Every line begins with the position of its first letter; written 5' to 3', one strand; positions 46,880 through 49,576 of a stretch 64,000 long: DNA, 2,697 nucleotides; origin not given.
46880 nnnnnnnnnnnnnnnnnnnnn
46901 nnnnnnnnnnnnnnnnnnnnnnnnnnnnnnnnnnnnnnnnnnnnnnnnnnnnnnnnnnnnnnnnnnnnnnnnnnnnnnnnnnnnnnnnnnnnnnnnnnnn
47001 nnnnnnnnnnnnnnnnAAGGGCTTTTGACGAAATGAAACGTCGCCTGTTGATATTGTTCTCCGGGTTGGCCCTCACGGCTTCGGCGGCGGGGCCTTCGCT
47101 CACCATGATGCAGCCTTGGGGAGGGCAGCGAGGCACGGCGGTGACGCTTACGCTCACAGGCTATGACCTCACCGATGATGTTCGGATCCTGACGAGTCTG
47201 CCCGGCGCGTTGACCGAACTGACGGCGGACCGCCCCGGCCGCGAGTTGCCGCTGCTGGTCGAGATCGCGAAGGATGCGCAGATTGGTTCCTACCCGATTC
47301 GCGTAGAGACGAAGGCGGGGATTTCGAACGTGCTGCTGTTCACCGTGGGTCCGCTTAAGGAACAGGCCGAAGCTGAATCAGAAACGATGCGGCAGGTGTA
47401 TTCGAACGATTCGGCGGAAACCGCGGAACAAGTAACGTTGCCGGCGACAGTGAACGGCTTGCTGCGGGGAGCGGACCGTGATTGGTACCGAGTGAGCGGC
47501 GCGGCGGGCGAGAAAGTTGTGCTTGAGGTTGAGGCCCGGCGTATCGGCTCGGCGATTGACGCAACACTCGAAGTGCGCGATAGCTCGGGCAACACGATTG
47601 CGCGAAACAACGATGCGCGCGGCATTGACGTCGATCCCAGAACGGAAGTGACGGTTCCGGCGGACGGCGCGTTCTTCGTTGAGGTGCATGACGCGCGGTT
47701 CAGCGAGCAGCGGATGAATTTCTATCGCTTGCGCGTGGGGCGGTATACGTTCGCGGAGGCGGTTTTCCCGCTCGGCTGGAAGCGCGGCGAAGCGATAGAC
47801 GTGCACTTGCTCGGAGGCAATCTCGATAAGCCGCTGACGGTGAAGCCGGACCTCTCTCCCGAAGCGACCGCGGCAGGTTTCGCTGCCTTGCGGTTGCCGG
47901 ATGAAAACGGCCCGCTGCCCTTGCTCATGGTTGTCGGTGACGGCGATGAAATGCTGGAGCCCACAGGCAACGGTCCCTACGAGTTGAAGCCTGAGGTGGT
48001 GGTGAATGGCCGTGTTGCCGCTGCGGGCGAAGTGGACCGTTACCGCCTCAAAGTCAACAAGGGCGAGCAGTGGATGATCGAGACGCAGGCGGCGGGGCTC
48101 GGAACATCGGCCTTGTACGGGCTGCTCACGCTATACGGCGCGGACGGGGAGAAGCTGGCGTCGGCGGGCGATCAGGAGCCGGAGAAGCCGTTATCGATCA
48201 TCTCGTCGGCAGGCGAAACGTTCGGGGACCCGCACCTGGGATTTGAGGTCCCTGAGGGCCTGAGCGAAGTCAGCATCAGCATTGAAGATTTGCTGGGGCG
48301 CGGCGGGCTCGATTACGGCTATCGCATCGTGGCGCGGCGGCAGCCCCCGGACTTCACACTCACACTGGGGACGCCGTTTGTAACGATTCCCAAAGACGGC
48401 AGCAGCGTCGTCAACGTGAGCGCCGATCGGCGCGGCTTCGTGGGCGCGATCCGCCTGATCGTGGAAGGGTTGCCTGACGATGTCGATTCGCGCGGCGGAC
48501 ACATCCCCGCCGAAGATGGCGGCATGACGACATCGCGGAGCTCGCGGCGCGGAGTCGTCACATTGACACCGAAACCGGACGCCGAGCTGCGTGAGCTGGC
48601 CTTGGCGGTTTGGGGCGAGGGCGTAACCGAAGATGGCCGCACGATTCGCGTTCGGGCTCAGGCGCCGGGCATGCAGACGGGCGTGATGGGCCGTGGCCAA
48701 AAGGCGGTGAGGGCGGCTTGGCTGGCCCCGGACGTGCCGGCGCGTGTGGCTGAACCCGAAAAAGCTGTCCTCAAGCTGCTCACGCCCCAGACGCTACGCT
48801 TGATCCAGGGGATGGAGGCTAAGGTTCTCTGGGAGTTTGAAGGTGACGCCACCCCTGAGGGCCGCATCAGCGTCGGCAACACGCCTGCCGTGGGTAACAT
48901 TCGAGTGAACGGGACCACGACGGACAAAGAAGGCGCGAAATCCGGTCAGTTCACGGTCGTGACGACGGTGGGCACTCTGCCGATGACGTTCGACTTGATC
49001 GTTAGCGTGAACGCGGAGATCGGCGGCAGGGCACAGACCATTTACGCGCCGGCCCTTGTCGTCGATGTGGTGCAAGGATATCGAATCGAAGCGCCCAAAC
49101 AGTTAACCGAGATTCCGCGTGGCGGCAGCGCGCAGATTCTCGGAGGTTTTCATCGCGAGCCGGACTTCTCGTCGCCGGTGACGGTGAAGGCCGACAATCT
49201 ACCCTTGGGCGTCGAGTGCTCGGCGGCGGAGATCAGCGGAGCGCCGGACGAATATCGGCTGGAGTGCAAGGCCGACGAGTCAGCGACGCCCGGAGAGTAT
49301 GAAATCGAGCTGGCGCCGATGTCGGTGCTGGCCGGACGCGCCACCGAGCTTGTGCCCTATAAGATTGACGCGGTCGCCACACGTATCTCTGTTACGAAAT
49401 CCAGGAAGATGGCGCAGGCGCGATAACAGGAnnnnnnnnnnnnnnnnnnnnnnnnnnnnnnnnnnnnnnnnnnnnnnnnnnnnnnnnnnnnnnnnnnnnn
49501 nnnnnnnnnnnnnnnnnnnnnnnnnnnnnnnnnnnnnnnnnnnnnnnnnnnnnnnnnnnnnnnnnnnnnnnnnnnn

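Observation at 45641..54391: Four-gene secreted cluster: PSCyt1-WD40, PPC-paralog, DUF1549/DUF1553, PPC-paralog, with no DUF1501 partner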

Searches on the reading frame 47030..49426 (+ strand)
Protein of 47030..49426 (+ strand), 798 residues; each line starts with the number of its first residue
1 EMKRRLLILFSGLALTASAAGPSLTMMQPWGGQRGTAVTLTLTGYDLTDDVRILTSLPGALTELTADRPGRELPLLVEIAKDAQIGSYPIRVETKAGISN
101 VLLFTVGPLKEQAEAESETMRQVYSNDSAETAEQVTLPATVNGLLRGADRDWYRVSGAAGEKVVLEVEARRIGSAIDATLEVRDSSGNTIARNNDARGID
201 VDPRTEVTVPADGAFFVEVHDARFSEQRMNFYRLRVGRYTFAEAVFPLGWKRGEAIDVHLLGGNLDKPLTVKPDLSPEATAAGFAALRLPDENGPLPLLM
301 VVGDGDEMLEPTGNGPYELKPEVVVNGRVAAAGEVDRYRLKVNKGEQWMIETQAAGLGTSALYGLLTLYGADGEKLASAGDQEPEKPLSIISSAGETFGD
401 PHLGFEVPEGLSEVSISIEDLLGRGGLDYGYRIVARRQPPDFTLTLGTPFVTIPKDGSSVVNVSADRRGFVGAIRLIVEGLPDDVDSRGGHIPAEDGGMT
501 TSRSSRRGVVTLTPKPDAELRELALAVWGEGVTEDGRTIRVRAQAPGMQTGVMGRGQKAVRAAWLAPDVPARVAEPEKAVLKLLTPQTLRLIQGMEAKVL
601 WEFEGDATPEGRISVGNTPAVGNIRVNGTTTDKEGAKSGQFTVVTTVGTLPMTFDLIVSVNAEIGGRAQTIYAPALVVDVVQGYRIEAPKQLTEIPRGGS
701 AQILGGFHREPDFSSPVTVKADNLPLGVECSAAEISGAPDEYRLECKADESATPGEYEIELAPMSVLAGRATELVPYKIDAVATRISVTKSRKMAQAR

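Call 5: search_protein_families(library=pfam, proteins=[window:47030-49426:+], max_evalue=0.01)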
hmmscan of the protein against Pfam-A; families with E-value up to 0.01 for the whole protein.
window:47030-49426:+ (798 aa): 2 families
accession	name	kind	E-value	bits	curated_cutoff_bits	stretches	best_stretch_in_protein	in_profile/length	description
PF04151.21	PPC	-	4.6e-08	34.2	25.9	1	149-220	1-69/70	Bacterial pre-peptidase C-terminal domain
PF09099.16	Qn_am_d_aIII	-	0.0022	18.8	22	0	25-95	5-72/82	Quinohemoprotein amine dehydrogenase, alpha subunit domain III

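Call 6: search_protein_families(library=ncbifam, proteins=[window:47030-49426:+], max_evalue=0.01)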
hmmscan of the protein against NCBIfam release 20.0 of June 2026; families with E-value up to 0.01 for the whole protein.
window:47030-49426:+ (798 aa): 0 families

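Call 10: find_homologous_proteins(query=window:47030-49426:+)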
Query window:47030-49426:+ (798 aa): 605 proteins with E <= 0.001 among 8000 candidates; the best 120 are listed.
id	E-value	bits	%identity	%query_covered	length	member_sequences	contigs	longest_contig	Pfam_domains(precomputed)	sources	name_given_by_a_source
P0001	0.0e+0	1604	91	100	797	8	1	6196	PF04151.22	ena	-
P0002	0.0e+0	1472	83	100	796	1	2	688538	PF04151.22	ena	-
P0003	0.0e+0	1369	79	97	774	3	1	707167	PF04151.22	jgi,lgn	jgi:hypothetical protein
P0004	0.0e+0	1337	74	100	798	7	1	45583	PF04151.22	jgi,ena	-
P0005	0.0e+0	1325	74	100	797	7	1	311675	PF04151.22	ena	-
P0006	0.0e+0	1324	73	100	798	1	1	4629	PF04151.22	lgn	-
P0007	0.0e+0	1319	73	100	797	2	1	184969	PF04151.22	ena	-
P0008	0.0e+0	1317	72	100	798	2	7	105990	PF04151.22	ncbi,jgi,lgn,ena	-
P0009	0.0e+0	1286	72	97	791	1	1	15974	PF04151.22,PF09099.17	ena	-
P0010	0.0e+0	1272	71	100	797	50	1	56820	PF04151.22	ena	-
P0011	0.0e+0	1087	62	99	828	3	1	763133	-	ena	-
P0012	0.0e+0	1080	62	99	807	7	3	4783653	-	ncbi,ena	-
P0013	0.0e+0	1044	61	98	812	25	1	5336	-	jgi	jgi:hypothetical protein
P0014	0.0e+0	1015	61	96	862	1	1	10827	-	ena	-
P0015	1.1e-282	958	57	99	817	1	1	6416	PF04151.22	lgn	-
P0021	2.0e-249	848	53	98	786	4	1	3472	PF04151.22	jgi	jgi:hypothetical protein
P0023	5.9e-238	810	50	100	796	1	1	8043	PF04151.22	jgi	jgi:hypothetical protein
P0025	7.8e-237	806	52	98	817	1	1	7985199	PF04151.22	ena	-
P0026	1.7e-231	788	50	100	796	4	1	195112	PF04151.22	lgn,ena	-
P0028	6.3e-230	783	50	99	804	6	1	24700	PF04151.22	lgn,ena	-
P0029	2.0e-229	782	49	97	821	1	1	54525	PF04151.22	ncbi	-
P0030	6.2e-229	780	51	97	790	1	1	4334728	PF04151.22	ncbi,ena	-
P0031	7.9e-229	780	50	98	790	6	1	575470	PF04151.22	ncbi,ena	-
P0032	6.9e-228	777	50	100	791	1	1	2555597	PF04151.22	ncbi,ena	-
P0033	4.9e-227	774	51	96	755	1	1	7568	PF04151.22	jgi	-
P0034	1.2e-226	772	50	100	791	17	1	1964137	PF04151.22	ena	-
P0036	3.8e-225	768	51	96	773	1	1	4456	PF04151.22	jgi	jgi:hypothetical protein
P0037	1.1e-223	763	49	96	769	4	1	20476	PF04151.22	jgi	jgi:hypothetical protein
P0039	8.9e-222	756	48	96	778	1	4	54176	PF04151.22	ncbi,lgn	-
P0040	4.9e-221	754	48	96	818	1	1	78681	PF04151.22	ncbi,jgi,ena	-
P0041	6.4e-221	754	48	97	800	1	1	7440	PF04151.22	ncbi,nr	ncbi:MAG: PPC domain-containing protein [Acidobacteria bacterium]|nr:PPC domain-containing protein [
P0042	6.9e-219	747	49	97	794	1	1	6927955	-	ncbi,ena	-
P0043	8.0e-219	747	47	98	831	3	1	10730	PF04151.22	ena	-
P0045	6.3e-218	744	47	98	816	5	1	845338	PF04151.22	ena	-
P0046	4.6e-216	737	47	97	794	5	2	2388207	PF04151.22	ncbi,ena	-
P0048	6.1e-215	734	45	99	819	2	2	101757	PF04151.22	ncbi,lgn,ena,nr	ncbi:MAG: PPC domain-containing protein [Acidobacteriia bacterium]|nr:PPC domain-containing protein 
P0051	3.8e-212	725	46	98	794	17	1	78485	PF04151.22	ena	-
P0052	5.5e-212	724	47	99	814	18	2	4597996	PF04151.22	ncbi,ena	-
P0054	1.6e-211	722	45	100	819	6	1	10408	PF04151.22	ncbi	-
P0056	2.2e-210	719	46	97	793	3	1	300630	PF04151.22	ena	-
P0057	2.2e-210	719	44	100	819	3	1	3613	PF04151.22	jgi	jgi:hypothetical protein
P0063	3.9e-208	711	46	98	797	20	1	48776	PF04151.22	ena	-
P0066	7.6e-208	710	45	99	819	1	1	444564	PF04151.22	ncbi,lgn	ncbi:MAG: PPC domain-containing protein [Bryobacteraceae bacterium]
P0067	8.2e-208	710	47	98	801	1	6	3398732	PF04151.22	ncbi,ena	-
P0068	1.4e-207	709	46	99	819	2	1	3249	PF04151.22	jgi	jgi:hypothetical protein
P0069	1.6e-207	709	48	99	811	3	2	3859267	PF04151.22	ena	-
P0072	2.5e-207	709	44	99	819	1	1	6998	PF04151.22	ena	-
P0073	5.3e-207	708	48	99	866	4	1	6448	PF04151.22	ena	-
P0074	6.9e-207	707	47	98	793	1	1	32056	PF04151.22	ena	-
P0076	1.4e-206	706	47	99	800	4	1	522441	PF04151.22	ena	-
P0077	2.5e-206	705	47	99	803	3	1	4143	PF04151.22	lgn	-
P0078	2.7e-206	705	46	97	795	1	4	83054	PF04151.22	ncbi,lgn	-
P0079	3.7e-206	705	45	99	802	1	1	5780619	-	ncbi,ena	-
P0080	4.8e-206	704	49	98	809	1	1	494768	PF04151.22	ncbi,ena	-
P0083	1.5e-205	703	47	99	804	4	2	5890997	PF04151.22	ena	-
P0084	1.9e-205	702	45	97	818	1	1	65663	PF04151.22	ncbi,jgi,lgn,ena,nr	ncbi:MAG TPA: PPC domain-containing protein [Bryobacteraceae bacterium]|nr:PPC domain-containing pro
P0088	3.8e-205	701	44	99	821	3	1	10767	PF04151.22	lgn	-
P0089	4.1e-205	701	47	99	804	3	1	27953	PF04151.22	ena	-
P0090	4.9e-205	701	44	99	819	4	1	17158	PF04151.22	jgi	jgi:hypothetical protein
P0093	1.8e-204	699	44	99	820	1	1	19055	PF04151.22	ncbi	-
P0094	2.0e-204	699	47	95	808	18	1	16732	PF04151.22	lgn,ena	-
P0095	3.4e-204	698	45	98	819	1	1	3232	PF04151.22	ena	-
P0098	7.5e-204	697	45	99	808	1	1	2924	PF04151.22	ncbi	-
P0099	7.8e-204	697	47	96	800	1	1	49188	PF04151.22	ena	-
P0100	1.0e-203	697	47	99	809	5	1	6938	PF04151.22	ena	-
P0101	2.0e-203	696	48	95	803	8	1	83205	PF04151.22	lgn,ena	-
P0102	2.2e-203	696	44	99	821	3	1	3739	PF04151.22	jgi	-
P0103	4.0e-203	695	45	99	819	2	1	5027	PF04151.22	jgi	jgi:hypothetical protein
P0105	5.0e-203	694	46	99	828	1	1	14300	PF04151.22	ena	-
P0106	1.0e-202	693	44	99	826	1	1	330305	PF04151.22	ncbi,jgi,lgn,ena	jgi:hypothetical protein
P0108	2.1e-202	692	47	98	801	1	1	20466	PF04151.22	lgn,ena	-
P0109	2.2e-202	692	45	99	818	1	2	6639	PF04151.22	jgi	jgi:hypothetical protein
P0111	4.3e-202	691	45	98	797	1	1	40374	PF04151.22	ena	-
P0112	4.7e-202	691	47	98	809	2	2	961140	PF04151.22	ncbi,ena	-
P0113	1.8e-201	689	47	96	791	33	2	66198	PF04151.22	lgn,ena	-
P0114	2.6e-201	689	48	96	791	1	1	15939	PF04151.22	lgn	-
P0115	2.6e-201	689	44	99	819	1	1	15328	PF04151.22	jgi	jgi:hypothetical protein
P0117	3.0e-201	688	47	96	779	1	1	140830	PF04151.22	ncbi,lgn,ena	-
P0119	3.6e-201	688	44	97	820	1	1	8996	PF04151.22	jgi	jgi:hypothetical protein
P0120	4.4e-201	688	46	97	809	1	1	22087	PF04151.22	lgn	-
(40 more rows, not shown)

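Call 11: find_encoding_contigs(protein=P0012, flank=10000, max_places=3)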
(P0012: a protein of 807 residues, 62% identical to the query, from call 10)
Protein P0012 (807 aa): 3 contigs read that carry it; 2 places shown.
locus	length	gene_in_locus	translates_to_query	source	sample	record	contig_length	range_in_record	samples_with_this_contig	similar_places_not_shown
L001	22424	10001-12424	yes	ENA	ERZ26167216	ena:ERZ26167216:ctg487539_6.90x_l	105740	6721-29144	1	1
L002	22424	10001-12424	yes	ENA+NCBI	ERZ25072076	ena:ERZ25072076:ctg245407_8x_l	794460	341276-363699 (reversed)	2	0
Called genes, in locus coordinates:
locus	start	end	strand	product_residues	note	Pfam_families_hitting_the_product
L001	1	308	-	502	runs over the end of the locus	PF05193:Peptidase_M16_C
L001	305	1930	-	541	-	PF00675:Peptidase_M16, PF05193:Peptidase_M16_C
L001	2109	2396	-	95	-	-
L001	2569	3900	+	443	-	PF13701:DDE_Tnp_1_4, PF01609:DDE_Tnp_1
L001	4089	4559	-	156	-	-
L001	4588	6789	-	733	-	PF13525:YfiO (faint), PF01464:SLT, PF27553:SLT_superhelical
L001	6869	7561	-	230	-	-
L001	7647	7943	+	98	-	PF00106:adh_short, PF08659:KR (faint), PF13561:adh_short_C2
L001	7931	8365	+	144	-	PF00106:adh_short, PF13561:adh_short_C2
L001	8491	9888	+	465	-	PF07635:PSCyt1, PF23381:Beta-prop_IFT122_1st, PF24814:WD40_Prp19, PF25174:Beta-prop_THOC3, PF25175:Beta-prop_WDR5, PF24807:WD40_CDC20-Fz, PF23381:Beta-prop_IFT122_1st, PF25173:Beta-prop_WDR3_1st, +20 more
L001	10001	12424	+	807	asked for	-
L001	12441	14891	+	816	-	PF07583:PSCyt2, PF07587:PSD1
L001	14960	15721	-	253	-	PF00857:Isochorismatase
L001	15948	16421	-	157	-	-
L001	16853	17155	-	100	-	-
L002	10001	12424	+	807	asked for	-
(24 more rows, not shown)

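Call 12: find_encoding_contigs(protein=P0042, flank=10000, max_places=3)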
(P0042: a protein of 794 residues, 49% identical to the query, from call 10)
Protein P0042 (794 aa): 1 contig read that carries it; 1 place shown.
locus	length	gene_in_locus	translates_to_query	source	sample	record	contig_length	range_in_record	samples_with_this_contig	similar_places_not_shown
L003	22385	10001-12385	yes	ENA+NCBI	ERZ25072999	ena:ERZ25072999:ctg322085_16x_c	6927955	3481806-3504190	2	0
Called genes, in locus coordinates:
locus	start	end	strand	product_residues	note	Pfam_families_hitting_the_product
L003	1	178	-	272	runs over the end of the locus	PF00135:COesterase, PF20434:BD-FAE, PF00561:Abhydrolase_1 (faint), PF07859:Abhydrolase_3, PF12146:Hydrolase_4 (faint), PF00326:Peptidase_S9, PF01738:DLH (weak)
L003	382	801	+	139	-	-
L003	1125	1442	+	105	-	PF05016:ParE_toxin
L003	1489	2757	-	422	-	PF07586:HXXSHH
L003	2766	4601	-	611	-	PF07626:PSD3, PF07637:PSD5, PF07631:PSD4, PF07627:PSCyt3, PF07624:PSD2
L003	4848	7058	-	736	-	PF13174:TPR_6 (weak), PF01464:SLT, PF27553:SLT_superhelical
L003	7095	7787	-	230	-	-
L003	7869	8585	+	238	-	PF00106:adh_short, PF23441:SDR, PF08659:KR, PF13561:adh_short_C2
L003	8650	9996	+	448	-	PF24807:WD40_CDC20-Fz, PF25172:Beta-prop_WDR3_2nd, PF25174:Beta-prop_THOC3, PF25175:Beta-prop_WDR5, PF23381:Beta-prop_IFT122_1st, PF25173:Beta-prop_WDR3_1st, PF24807:WD40_CDC20-Fz, PF24817:WD40_WDHD1_1st, +23 more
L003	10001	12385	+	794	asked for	-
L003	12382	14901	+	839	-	PF07583:PSCyt2, PF07624:PSD2 (faint), PF07587:PSD1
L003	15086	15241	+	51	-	-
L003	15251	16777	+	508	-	PF13541:ChlI, PF00158:Sigma54_activat (weak), PF00493:MCM (faint), PF01078:Mg_chelatase, PF07728:AAA_5, PF13335:Mg_chelatase_C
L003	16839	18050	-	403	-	PF02746:MR_MLE_N, PF13378:MR_MLE_C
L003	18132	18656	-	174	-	PF13238:AAA_18 (weak), PF13671:AAA_33 (faint), PF01202:SKI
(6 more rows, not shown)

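Call 15: find_related_loci(query=A1, collection=genome_contigs, flank=10000)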
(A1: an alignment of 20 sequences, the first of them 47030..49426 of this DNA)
Query A1 (798 aa) in genome_contigs; peptide patterns used: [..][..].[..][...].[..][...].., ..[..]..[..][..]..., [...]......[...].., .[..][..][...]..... (x = any residue, [..] = any of these).
369 stretches matched a pattern; 250 encode a relative of the query (tblastn E <= 1e-3); the best 80 are kept; 79 distinct loci.
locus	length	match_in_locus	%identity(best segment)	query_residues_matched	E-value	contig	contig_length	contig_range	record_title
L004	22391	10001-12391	74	1-797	0e+0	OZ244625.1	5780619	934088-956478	MAG: Bryobacterales bacterium isolate 977db337-f3f5-4b10-816d-e0f1db46c981 genome assembly, chromosome: 1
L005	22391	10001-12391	72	1-797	0e+0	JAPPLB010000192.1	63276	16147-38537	MAG: Bryobacterales bacterium isolate RHO3_bin_12 NODE_1070_length_63276_cov_54.358568, whole genome shotgun sequence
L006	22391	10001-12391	72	1-797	0e+0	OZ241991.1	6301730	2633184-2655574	MAG: Bryobacterales bacterium isolate be22c93e-b65f-4d75-a14f-d13794267050 genome assembly, chromosome: 1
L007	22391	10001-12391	72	1-797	0e+0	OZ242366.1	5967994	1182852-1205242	MAG: Bryobacterales bacterium isolate f0b9ad3e-bf3f-4545-832f-1a66c2db78ab genome assembly, chromosome: 1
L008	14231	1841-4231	71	1-797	0e+0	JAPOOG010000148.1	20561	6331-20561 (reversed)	MAG: Bryobacterales bacterium isolate APA_bin_29 c_000000256734, whole genome shotgun sequence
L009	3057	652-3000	61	19-797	0e+0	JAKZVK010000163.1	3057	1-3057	MAG: Bryobacterales bacterium isolate Langseth_MAG_00109 Langseth_MAG_00109_000000000163, whole genome shotgun sequence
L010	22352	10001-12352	61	19-798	0e+0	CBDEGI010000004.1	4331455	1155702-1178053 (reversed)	MAG: Bryobacterales bacterium isolate 10a21c94-7eb8-427e-b2a2-b5379825a615 genome assembly, contig: contig_4, whole geno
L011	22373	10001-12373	62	11-798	0e+0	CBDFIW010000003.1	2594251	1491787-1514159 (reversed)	MAG: Bryobacterales bacterium isolate a16c973b-f436-4e7a-b46b-e4efcddd1fd4 genome assembly, contig: contig_3, whole geno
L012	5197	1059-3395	51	24-795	0e+0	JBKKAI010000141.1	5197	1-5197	MAG: Terriglobia bacterium isolate swi_bin.297 S1Ck127_2290107_flag_1_multi_8.0000_len_5197, whole genome shotgun sequen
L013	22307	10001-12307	50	21-798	0e+0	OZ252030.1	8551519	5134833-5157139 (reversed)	MAG: Bryobacterales bacterium isolate 59e43249-5fc4-4363-b2bc-67a86b10f1a4 genome assembly, chromosome: 1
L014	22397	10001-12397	79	1-798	0e+0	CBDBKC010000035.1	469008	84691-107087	MAG: Bryobacterales bacterium isolate 5f91f12a-28cc-4e70-8e9f-3aed67d6a3bc genome assembly, contig: contig_35, whole gen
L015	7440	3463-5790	48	19-789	0e+0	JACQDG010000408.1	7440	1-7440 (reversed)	MAG: Acidobacteria bacterium isolate NC_groundwater_988_Pr1_S-0.65um_63_8 Montesol18_Sp65_coassembly_scaffold_1344799, w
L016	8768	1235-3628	47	7-789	0e+0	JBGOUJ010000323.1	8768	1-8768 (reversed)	MAG: Terriglobia bacterium isolate OBJ_0618_7090110_141 k141_8965046_length_8768_cov_24.1306, whole genome shotgun seque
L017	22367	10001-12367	49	2-797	0e+0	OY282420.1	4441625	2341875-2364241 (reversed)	MAG: uncultured Bryobacterales bacterium isolate 78526416-339a-45b8-a6d3-8fabb82c2801 genome assembly, chromosome: 1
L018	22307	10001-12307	49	19-791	0e+0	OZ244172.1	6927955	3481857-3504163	MAG: Bryobacterales bacterium isolate 58688682-6237-4a80-b671-17c8115c7f57 genome assembly, chromosome: 1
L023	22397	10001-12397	46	1-790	0e+0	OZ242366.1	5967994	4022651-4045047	MAG: Bryobacterales bacterium isolate f0b9ad3e-bf3f-4545-832f-1a66c2db78ab genome assembly, chromosome: 1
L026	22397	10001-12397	46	1-790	0e+0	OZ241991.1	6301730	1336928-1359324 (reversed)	MAG: Bryobacterales bacterium isolate be22c93e-b65f-4d75-a14f-d13794267050 genome assembly, chromosome: 1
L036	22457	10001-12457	44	5-798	0e+0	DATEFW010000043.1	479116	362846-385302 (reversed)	MAG TPA_asm: Bryobacteraceae bacterium isolate SMAG_U8769 k141_2411948, whole genome shotgun sequence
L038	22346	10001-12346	45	13-796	0e+0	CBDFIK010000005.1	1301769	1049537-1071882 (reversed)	MAG: Bryobacterales bacterium isolate ee5020dd-fb21-4a65-a252-f506cf0156f0 genome assembly, contig: contig_5, whole geno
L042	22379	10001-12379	45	1-790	0e+0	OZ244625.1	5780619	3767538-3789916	MAG: Bryobacterales bacterium isolate 977db337-f3f5-4b10-816d-e0f1db46c981 genome assembly, chromosome: 1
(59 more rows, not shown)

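Call 17: find_encoding_contigs(protein=P0079, flank=10000, max_places=2)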
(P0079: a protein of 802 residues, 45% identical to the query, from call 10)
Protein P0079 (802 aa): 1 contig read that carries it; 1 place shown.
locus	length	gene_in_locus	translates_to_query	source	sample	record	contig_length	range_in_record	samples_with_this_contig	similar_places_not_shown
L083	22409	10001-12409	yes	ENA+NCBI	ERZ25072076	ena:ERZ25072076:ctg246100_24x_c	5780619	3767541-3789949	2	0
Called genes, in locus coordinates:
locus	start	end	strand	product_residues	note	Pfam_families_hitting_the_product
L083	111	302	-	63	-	-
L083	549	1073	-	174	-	PF01548:DEDD_Tnp_IS110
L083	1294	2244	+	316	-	PF01527:HTH_Tnp_1 (weak), PF13011:LZ_Tnp_IS481, PF13384:HTH_23, PF13518:HTH_28, PF13551:HTH_29, PF13565:HTH_32, PF00665:rve, PF13683:rve_3, +2 more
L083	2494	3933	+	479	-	PF00749:tRNA-synt_1c, PF19269:Anticodon_2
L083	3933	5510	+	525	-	PF02543:Carbam_trans_N, PF16861:Carbam_trans_C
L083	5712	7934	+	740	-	-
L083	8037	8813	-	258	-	PF09339:HTH_IclR, PF01614:IclR_C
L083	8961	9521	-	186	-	PF00857:Isochorismatase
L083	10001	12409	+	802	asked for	-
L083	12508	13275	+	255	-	PF17645:Amdase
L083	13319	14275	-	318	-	PF02401:LYTB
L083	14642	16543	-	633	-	PF13292:DXP_synthase_N, PF00676:E1_dh (faint), PF02779:Transket_pyr, PF02780:Transketolase_C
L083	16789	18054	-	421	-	-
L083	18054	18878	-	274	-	PF07044:DUF1329 (faint), PF17131:TP_0789-like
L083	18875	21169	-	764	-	PF03176:MMPL, PF12349:Sterol-sensing (weak), PF03176:MMPL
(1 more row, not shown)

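Call 18: find_encoding_contigs(protein=P0046, flank=10000, max_places=2)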
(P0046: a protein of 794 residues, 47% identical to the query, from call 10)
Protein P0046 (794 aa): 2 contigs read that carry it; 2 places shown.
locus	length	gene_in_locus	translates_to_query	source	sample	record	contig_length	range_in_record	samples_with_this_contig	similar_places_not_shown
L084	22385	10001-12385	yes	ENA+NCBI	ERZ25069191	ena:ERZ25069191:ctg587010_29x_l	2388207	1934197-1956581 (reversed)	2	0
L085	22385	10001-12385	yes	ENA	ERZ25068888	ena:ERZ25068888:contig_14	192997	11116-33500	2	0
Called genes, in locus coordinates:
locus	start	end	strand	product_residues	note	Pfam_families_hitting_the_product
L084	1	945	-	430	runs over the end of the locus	PF07969:Amidohydro_3, PF01979:Amidohydro_1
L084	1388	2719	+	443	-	PF13701:DDE_Tnp_1_4, PF01609:DDE_Tnp_1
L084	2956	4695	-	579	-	PF11376:DUF3179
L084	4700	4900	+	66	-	-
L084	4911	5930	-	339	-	PF08100:Dimerisation, PF00891:Methyltransf_2, PF08242:Methyltransf_12 (faint)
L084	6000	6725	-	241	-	PF19583:ODP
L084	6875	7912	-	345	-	PF03150:CCP_MauG, PF00034:Cytochrom_C (faint)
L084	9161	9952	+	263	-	PF03328:HpcH_HpaI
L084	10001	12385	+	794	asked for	PF04151:PPC (faint)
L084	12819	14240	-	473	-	PF03951:Gln-synt_N, PF00120:Gln-synt_C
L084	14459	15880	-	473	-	PF03951:Gln-synt_N, PF00120:Gln-synt_C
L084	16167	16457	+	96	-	-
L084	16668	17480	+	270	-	PF08666:SAF, PF16976:RcpC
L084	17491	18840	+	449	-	PF13191:AAA_16 (faint), PF00437:T2SSE, PF27713:UCP018868, PF00005:ABC_tran (faint)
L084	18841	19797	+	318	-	PF00482:T2SSF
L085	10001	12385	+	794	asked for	PF04151:PPC (faint)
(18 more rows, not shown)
